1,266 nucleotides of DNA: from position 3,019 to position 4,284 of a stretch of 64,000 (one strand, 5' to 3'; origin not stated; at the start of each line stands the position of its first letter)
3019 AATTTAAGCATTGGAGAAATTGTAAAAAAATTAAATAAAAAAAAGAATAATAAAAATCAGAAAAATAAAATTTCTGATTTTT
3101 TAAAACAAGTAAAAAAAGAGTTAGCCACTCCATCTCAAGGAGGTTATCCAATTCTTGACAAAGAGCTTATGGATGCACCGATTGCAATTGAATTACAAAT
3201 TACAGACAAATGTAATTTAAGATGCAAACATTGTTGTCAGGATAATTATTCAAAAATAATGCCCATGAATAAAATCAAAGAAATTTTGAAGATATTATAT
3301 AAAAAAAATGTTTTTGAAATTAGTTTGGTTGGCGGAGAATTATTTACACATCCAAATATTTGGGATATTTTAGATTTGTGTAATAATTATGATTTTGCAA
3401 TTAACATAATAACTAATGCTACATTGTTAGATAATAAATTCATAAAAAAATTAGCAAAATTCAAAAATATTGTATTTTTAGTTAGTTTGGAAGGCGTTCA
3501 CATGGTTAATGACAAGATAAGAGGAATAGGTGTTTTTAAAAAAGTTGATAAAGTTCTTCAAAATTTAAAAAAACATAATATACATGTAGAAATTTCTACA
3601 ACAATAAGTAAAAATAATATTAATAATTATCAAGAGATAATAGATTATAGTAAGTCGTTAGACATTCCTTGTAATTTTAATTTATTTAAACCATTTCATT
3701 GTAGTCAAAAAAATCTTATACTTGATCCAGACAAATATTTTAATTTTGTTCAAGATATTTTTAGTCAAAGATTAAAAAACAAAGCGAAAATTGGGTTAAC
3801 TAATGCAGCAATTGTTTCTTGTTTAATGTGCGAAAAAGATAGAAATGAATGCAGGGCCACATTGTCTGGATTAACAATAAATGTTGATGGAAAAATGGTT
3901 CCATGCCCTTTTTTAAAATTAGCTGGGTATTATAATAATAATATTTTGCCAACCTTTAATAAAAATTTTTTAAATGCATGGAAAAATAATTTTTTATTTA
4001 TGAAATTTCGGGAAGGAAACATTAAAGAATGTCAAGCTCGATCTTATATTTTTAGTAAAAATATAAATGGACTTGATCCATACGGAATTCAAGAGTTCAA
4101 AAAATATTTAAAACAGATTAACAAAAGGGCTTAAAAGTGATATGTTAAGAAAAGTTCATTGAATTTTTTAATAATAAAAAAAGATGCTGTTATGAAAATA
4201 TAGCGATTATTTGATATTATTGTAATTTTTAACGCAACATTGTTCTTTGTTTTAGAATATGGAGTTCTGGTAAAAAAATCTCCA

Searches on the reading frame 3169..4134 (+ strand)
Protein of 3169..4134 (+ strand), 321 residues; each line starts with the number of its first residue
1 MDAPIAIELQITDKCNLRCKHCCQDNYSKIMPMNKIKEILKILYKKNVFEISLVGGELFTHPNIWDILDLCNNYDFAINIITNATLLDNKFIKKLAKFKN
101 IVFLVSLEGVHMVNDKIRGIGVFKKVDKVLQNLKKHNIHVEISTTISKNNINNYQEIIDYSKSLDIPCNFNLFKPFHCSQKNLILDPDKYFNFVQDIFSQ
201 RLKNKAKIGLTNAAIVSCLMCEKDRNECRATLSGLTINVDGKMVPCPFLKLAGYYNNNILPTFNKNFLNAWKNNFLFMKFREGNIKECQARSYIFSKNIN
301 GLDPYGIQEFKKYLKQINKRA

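Call 3: search_protein_families(library=pfam, proteins=[window:3169-4134:+], max_evalue=0.01)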
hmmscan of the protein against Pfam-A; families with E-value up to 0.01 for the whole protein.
window:3169-4134:+ (321 aa): 3 families
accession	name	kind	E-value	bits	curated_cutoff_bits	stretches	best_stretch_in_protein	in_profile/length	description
PF04055.27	Radical_SAM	-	5.2e-19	69.4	29.5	1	10-146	2-148/166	Radical SAM superfamily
PF13353.11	Fer4_12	-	3.4e-05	24.6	22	1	14-73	14-76/137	4Fe-4S single cluster domain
PF13186.11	SPASM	-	0.0017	19.1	21.5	1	228-289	1-64/67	Iron-sulfur cluster-binding domain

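Call 4: search_protein_families(library=ncbifam, proteins=[window:3169-4134:+], max_evalue=0.01)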
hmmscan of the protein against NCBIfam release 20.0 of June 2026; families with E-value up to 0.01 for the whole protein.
window:3169-4134:+ (321 aa): 66 families (the best 25 are shown)
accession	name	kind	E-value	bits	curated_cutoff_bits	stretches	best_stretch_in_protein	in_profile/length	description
TIGR03962.1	mycofact_rSAM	equivalog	2.5e-25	89.4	265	1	1-289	8-301/339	mycofactocin radical SAM maturase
NF050035.1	rSAM_WgK_link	exception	2.5e-24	85.9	650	1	2-167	6-177/367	radical SAM/SPASM peptide maturase WgkB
NF033640.1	N_Twi_rSAM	subfamily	8.6e-23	81.1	170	1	4-197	110-332/398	twitch domain-containing radical SAM protein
TIGR04250.1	SCM_rSAM_ScmE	equivalog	7.5e-22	77.7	400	1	4-159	2-163/358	SynChlorMet cassette radical SAM/SPASM protein ScmE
TIGR04082.1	rSAM_for_selen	equivalog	2.1e-20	73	350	1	10-215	204-412/516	thio(seleno)oxazole modification radical SAM maturase SbtM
TIGR04051.1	rSAM_NirJ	equivalog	3.1e-18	65.9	515.45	1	10-166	7-168/354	heme d1 biosynthesis radical SAM protein NirJ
NF012164.0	AlbA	equivalog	9.1e-18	63.9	850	1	4-164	112-278/442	subtilosin maturase AlbA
TIGR03961.1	rSAM_PTO1314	hypoth_equivalog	1.3e-17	64.2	306.05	1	12-220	30-234/332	PTO1314 family radical SAM protein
TIGR04303.1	GeoRSP_rSAM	equivalog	1.5e-17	64.2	400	1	2-281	2-285/325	GeoRSP system radical SAM/SPASM protein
TIGR04054.1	rSAM_NirJ1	equivalog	1.8e-17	63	650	1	9-167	40-203/387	putative heme d1 biosynthesis radical SAM protein NirJ1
TIGR04545.1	rSAM_ahbD_hemeb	equivalog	2.6e-17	63.3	500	1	9-230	4-234/339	heme b synthase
TIGR04251.1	SCM_rSAM_ScmF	equivalog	3.8e-17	62.7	400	1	8-176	7-185/353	SynChlorMet cassette radical SAM/SPASM protein ScmF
TIGR04317.1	W_rSAM_matur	equivalog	4e-17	62.3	380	1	9-247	8-256/349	tungsten cofactor oxidoreductase radical SAM maturase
TIGR04340.1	rSAM_ACGX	hypoth_equivalog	6e-17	61.9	400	1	6-197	4-205/341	radical SAM/SPASM domain protein, ACGX system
NF045574.1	sacti_mat_StsB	exception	7.9e-16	57.9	625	1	10-166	101-261/466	StsB family radical SAM/SPASM domain sactipeptide maturase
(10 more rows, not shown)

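Call 7: find_homologous_proteins(query=window:3169-4134:+)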
Query window:3169-4134:+ (321 aa): 125 proteins with E <= 0.001 among 2240 candidates; the best 120 are listed.
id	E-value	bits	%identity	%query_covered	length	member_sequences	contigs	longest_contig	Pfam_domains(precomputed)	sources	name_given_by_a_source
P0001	5.6e-213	724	100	100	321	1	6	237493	PF04055.28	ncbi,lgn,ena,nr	ncbi:radical SAM protein [Patescibacteria group bacterium]|nr:radical SAM protein [Patescibacteria g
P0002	2.2e-127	443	63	98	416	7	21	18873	PF04055.28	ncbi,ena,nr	ncbi:MAG: hypothetical protein AUK09_02030 [Parcubacteria group bacterium CG2_30_36_38]|nr:MAG: hypo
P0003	3.5e-123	429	63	99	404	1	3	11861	PF04055.28,PF13353.12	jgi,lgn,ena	-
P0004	3.3e-122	426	61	98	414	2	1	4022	PF13186.12,PF04055.28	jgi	-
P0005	1.1e-120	421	60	98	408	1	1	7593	PF04055.28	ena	-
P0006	1.4e-119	417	61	100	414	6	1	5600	PF04055.28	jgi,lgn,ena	-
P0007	1.1e-118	414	59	98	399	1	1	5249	PF04055.28,PF13353.12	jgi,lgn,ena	-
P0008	9.4e-118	411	59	100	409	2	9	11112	PF04055.28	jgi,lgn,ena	jgi:MoaA/NifB/PqqE/SkfB family radical SAM enzyme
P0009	1.1e-117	411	59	98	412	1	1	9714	PF04055.28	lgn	-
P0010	2.6e-117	410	61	99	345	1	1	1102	PF13186.12,PF04055.28,PF13353.12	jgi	jgi:MoaA/NifB/PqqE/SkfB family radical SAM enzyme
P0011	2.9e-117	410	59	98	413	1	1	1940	PF04055.28,PF13353.12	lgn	-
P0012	4.3e-117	409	60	98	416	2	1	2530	PF04055.28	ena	-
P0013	1.2e-116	408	60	98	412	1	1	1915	PF04055.28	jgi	-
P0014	1.8e-116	407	60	97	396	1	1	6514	PF04055.28,PF13353.12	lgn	-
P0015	7.6e-116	405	59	98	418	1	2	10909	PF04055.28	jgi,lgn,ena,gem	-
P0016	9.7e-116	405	59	99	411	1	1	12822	PF04055.28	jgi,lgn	-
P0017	1.3e-115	404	59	99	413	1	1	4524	PF04055.28,PF13353.12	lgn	-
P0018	3.5e-115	403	59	98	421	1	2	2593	PF04055.28,PF13353.12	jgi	jgi:MoaA/NifB/PqqE/SkfB family radical SAM enzyme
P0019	7.3e-115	402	54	98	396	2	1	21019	PF04055.28,PF13353.12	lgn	-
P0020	1.4e-114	401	58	98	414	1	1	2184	PF04055.28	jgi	-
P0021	1.4e-114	401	60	98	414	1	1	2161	PF04055.28,PF13353.12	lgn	-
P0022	2.6e-114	400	58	98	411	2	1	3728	PF04055.28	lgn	-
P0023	3.2e-114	400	58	98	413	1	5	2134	PF04055.28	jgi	jgi:MoaA/NifB/PqqE/SkfB family radical SAM enzyme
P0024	3.4e-114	400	59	98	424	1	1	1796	PF04055.28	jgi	-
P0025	4.0e-114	399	56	97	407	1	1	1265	PF04055.28,PF13353.12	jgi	-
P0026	6.5e-114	399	55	98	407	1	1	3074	PF04055.28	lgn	-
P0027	1.9e-113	397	58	98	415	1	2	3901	PF13186.12,PF04055.28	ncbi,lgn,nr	ncbi:MAG: radical SAM protein [Candidatus Pacebacteria bacterium]|nr:radical SAM protein [Candidatus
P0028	2.3e-113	397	59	98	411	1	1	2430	PF04055.28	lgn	-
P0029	1.2e-112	394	58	98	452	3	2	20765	PF04055.28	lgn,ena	-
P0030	1.7e-112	394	60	97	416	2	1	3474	PF04055.28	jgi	-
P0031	6.1e-111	389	59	98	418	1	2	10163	PF04055.28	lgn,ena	-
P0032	1.8e-110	387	57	99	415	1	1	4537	PF04055.28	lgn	-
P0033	9.7e-110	385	55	98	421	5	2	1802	PF04055.28,PF13353.12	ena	-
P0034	1.7e-109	384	57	99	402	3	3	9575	PF04055.28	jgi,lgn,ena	-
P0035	2.2e-109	384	56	97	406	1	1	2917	PF04055.28,PF13353.12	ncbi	-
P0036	1.7e-108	381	57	98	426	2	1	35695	PF04055.28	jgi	-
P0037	6.7e-106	372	54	98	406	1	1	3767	PF04055.28,PF13353.12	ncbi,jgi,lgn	-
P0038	8.4e-103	362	54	98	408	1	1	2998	PF04055.28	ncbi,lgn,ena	-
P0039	9.8e-103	362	56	98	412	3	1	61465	PF04055.28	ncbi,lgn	-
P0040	1.2e-102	362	53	98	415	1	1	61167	PF04055.28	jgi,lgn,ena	-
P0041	4.0e-102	360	51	98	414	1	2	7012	PF04055.28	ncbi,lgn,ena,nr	ncbi:radical SAM protein [Dehalococcoidia bacterium]|nr:radical SAM protein [Dehalococcoidia bacteri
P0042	2.9e-101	357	51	98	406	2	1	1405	PF04055.28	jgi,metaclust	metaclust:\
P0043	4.0e-99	350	58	91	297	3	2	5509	PF04055.28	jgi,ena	-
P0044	8.2e-98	346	53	98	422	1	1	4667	PF04055.28,PF13353.12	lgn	-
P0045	1.5e-97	345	52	99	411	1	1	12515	PF04055.28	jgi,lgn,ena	-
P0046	3.5e-97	344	51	98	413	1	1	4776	PF04055.28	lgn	-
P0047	4.2e-97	343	51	98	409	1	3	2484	PF04055.28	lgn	-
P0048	5.2e-97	343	49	99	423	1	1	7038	PF04055.28,PF13353.12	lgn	-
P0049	2.6e-96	341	50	98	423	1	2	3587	PF04055.28,PF05402.19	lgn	-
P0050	4.7e-96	340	50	98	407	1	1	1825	PF04055.28,PF13353.12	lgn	-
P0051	5.6e-96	340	49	99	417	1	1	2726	PF04055.28,PF13353.12,PF05402.19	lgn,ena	-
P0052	5.9e-96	340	48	99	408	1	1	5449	PF04055.28,PF13353.12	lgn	-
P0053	7.6e-96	339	48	98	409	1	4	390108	PF04055.28,PF13353.12,PF05402.19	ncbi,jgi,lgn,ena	-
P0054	1.4e-95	338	47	98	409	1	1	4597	PF04055.28,PF13353.12,PF05402.19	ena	-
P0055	5.7e-95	336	50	99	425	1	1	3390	PF04055.28,PF13353.12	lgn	-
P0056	6.4e-95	336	49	98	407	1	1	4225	PF04055.28,PF13353.12,PF05402.19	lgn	-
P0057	3.5e-94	334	48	98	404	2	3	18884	PF04055.28,PF05402.19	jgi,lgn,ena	-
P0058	5.5e-94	333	50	98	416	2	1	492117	PF04055.28,PF13353.12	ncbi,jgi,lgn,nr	ncbi:MAG: radical SAM protein [Patescibacteria group bacterium]|jgi:radical SAM protein with 4Fe4S-b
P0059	1.5e-93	332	46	98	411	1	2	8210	PF04055.28,PF05402.19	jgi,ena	-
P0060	1.6e-93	332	57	88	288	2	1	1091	PF04055.28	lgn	-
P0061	1.9e-93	331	48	98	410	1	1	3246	PF04055.28,PF13353.12,PF05402.19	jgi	-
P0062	2.0e-93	331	47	98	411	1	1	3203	PF04055.28,PF13353.12,PF05402.19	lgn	-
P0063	3.0e-93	331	47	98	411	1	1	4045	PF04055.28,PF13353.12,PF05402.19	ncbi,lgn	-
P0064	6.8e-93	330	46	98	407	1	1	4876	PF04055.28,PF13353.12,PF05402.19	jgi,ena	-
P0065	9.0e-93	329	48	96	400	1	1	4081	PF04055.28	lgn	-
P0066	1.5e-92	328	46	100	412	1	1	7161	PF04055.28,PF05402.19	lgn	-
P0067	1.9e-92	328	48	98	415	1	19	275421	PF04055.28,PF13353.12,PF05402.19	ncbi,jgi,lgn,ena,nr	ncbi:radical SAM protein [Candidatus Falkowbacteria bacterium]|jgi:MoaA/NifB/PqqE/SkfB family radica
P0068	4.9e-92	327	48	98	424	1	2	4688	PF04055.28,PF13353.12,PF05402.19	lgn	-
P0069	2.0e-91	325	47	98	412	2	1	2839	PF04055.28,PF13353.12,PF05402.19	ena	-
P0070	2.1e-91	325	48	97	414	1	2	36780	PF04055.28,PF13353.12,PF05402.19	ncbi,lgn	-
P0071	2.4e-91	324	46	100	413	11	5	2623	PF04055.28,PF13353.12,PF05402.19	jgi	-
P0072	4.0e-91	324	47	98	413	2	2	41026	PF04055.28,PF13353.12,PF05402.19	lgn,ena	-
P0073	5.8e-91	323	49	98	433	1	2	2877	PF04055.28,PF13353.12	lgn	-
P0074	4.8e-90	320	46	98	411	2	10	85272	PF04055.28,PF05402.19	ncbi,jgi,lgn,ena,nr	ncbi:MAG TPA: PqqD family peptide modification chaperone [Candidatus Moranbacteria bacterium]|nr:Pqq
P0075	3.6e-89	317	48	98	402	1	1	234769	PF04055.28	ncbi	-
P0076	8.6e-88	313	45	98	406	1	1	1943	PF04055.28,PF13353.12,PF05402.19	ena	-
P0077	1.6e-87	312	46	98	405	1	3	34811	PF04055.28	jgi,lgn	-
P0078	9.6e-87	309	49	98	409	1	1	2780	PF04055.28,PF13353.12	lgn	-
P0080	4.5e-86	307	46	97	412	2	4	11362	PF04055.28,PF13353.12,PF05402.19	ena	-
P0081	6.1e-86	307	43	98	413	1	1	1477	PF04055.28,PF13353.12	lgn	-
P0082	1.3e-85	306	45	98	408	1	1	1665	PF04055.28,PF05402.19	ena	-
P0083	1.4e-85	305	45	98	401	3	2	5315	PF04055.28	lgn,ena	-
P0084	2.0e-85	305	47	97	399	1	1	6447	PF04055.28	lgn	-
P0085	9.1e-84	300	44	98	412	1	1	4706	PF04055.28,PF13353.12,PF05402.19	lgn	-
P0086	3.2e-83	298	45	98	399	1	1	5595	PF04055.28,PF04297.21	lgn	-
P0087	4.8e-83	297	49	88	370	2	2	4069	PF04055.28,PF05402.19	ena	-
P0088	4.9e-82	294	47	88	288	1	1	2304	PF04055.28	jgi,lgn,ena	-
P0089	5.6e-82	294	45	98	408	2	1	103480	PF04055.28,PF13353.12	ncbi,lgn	ncbi:MAG: radical SAM protein [Clostridium sp.]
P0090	6.2e-82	293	43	98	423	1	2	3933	PF04055.28,PF13353.12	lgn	-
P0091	7.5e-82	293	43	96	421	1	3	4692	PF04055.28,PF05402.19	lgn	-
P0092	1.3e-81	292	44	99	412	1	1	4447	PF04055.28,PF13353.12,PF05402.19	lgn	-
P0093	6.8e-81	290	55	74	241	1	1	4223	PF04055.28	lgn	-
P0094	7.7e-81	290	49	88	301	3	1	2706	PF04055.28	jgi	-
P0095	1.7e-80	289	43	98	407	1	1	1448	PF04055.28,PF05402.19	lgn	-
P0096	2.3e-80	288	42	97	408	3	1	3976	PF04055.28,PF05402.19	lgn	-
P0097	6.0e-80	287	45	98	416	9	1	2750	PF04055.28,PF05402.19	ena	-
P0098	6.1e-78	280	42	99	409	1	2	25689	PF04055.28,PF05402.19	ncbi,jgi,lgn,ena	jgi:MoaA/NifB/PqqE/SkfB family radical SAM enzyme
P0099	1.2e-77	279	42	97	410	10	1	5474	PF04055.28,PF13353.12,PF05402.19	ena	-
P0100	4.2e-77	278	40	97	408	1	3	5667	PF04055.28,PF05402.19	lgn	-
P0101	1.6e-76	276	41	98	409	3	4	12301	PF04055.28,PF05402.19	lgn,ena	-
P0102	2.8e-76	275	41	98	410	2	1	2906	PF04055.28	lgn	-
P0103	9.9e-74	267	40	99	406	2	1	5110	PF04055.28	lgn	-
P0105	2.0e-61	226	43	81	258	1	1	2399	PF04055.28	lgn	-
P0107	5.9e-18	83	38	50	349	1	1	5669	PF13186.12,PF04055.28,PF13353.12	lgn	-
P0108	8.4e-16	76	30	51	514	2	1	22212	PF13186.12,PF04055.28,PF13353.12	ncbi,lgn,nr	ncbi:MAG: radical SAM protein [Candidatus Lokiarchaeota archaeon]|nr:radical SAM protein [Candidatus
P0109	5.1e-14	70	28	79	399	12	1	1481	PF04055.28,PF13353.12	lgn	-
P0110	2.0e-11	62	25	77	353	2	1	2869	PF13186.12,PF04055.28,PF13353.12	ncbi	-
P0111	4.5e-10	57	32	44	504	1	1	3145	PF04055.28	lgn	-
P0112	1.5e-9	56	33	47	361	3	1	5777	PF13186.12,PF04055.28,PF13353.12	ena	-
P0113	6.4e-9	54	24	77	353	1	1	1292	PF13186.12,PF04055.28,PF13353.12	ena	-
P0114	1.4e-8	53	28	61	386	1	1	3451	PF13186.12,PF04055.28,PF13353.12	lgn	-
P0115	1.4e-8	52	35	47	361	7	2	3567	PF13186.12,PF04055.28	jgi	-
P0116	2.4e-8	52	35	42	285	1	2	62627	PF04055.28,PF13353.12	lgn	-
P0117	9.8e-8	50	31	50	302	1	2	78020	PF04055.28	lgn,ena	-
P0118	1.1e-7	50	31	50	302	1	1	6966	PF04055.28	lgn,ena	-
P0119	1.1e-7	50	26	74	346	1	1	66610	PF13186.12,PF04055.28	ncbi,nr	ncbi:MAG: tungsten cofactor oxidoreductase radical SAM maturase [Clostridia bacterium]|nr:tungsten c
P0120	2.1e-7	49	31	40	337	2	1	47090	PF13186.12,PF04055.28,PF13353.12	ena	-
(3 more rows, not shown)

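Call 13: find_related_loci(query=A1, collection=genome_contigs, flank=6000)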
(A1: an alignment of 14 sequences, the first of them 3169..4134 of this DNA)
Query A1 (321 aa) in genome_contigs; peptide patterns used: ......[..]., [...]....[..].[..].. (x = any residue, [..] = any of these).
600 stretches matched a pattern (row limit reached: there are more); 521 encode a relative of the query (tblastn E <= 1e-3); the best 80 are kept; 80 distinct loci.
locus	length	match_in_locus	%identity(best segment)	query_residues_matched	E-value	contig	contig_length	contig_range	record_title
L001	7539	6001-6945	50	1-313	5e-102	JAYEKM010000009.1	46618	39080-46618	MAG: Patescibacteria group bacterium isolate MAG137 MAG137_9, whole genome shotgun sequence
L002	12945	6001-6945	48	1-313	1e-99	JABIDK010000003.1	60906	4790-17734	MAG: Candidatus Falkowbacteria bacterium isolate SI048_bin72 k141_1275923, whole genome shotgun sequence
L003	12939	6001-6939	48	1-313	2e-94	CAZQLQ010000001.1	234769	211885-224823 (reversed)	MAG TPA_asm: uncultured Candidatus Saccharibacteria bacterium isolate binchicken_co22_144 genome assembly, contig: NODE_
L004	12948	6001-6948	55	1-315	6e-115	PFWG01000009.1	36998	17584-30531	MAG: Candidatus Portnoybacteria bacterium CG_4_9_14_3_um_filter_43_11 CG_4_9_14_3_um_filter_150_scaffold_1946_c, whole g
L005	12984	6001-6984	29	1-309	2e-30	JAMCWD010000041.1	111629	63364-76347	MAG: Chloroflexota bacterium isolate FK_Sedi_B_Bin.67 NODE_265_length_111629_cov_5.12467, whole genome shotgun sequence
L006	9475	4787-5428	29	7-219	2e-27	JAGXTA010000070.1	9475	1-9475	MAG: Deltaproteobacteria bacterium isolate CROMO_BS_46_3 c_000000295596, whole genome shotgun sequence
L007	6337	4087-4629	34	7-192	1e-27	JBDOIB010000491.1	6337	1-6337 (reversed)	MAG: Thermodesulfobacteriota bacterium isolate TC202112_Ori_Bins020 k147_388346, whole genome shotgun sequence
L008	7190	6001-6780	28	7-246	2e-26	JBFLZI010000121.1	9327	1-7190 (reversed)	MAG: Thermodesulfobacteriota bacterium isolate MAG107 MAG107_121, whole genome shotgun sequence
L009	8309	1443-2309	22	3-284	5e-26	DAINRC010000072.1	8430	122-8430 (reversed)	MAG TPA_asm: Bacillota bacterium isolate CTOTU24187 NODE_214_length_8430_cov_6.969672, whole genome shotgun sequence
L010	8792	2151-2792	27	7-219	2e-25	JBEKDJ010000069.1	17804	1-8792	MAG: Thermodesulfobacteriota bacterium isolate SPRUCE 180 SPRUCE_180_69, whole genome shotgun sequence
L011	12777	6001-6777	27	4-249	7e-25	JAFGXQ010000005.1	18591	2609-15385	MAG: Deltaproteobacteria bacterium isolate ZodW_Metabat.4 k87_358036, whole genome shotgun sequence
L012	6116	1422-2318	24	2-292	2e-24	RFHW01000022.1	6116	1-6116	MAG: Methanobacteriota archaeon isolate J060 k99_82109, whole genome shotgun sequence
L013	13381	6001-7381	32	4-249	2e-24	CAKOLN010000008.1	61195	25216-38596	MAG: uncultured Bacilli bacterium isolate REFINED_METABAT215_TOP10_CONTIGS_1500_ASSEMBLY_K77_MERGED__Hadza_MoBio_hadza-A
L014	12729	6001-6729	26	7-273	3e-23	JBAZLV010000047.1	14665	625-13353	MAG: Nitrospirota bacterium isolate SO_2017_LW4_23 scaffold_7963_c1_LW137-91_2017, whole genome shotgun sequence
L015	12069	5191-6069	25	1-296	8e-23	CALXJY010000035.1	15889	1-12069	MAG: uncultured Clostridia bacterium isolate BRZ_GI__bin52 genome assembly, contig: BRZ_GI__NODE_2723_length_15889_cov_8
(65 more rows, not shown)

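Call 20: find_related_loci(query=A1, collection=metagenome_contigs, flank=5000)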
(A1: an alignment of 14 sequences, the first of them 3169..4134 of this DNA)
Query A1 (321 aa) in metagenome_contigs; peptide patterns used: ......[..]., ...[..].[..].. (x = any residue, [..] = any of these).
600 stretches matched a pattern (row limit reached: there are more); 494 encode a relative of the query (tblastn E <= 1e-3); the best 80 are kept; 80 distinct loci.
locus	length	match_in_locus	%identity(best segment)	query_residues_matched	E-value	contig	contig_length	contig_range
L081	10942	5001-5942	63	1-315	2e-133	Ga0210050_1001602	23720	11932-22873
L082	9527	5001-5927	47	4-315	1e-101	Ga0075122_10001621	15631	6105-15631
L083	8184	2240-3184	43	1-314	5e-91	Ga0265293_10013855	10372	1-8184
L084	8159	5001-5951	42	1-316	7e-89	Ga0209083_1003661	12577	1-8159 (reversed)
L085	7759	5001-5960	41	1-319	5e-87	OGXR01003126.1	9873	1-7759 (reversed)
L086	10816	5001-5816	25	7-251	4e-27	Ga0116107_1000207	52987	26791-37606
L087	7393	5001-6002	25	1-305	5e-27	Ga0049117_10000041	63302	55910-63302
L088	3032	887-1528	28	7-219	2e-26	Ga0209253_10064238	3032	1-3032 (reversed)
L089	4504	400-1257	30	13-289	5e-26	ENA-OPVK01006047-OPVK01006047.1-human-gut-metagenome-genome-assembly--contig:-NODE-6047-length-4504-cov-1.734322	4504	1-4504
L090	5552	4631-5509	27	7-284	7e-25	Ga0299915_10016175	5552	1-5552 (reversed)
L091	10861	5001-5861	32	7-288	8e-25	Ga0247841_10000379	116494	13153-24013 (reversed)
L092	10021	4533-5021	31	7-166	5e-25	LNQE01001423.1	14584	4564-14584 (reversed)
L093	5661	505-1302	28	7-251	1e-24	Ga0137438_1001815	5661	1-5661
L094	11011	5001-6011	26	1-313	2e-24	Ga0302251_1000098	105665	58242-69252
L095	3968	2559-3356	28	7-251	2e-24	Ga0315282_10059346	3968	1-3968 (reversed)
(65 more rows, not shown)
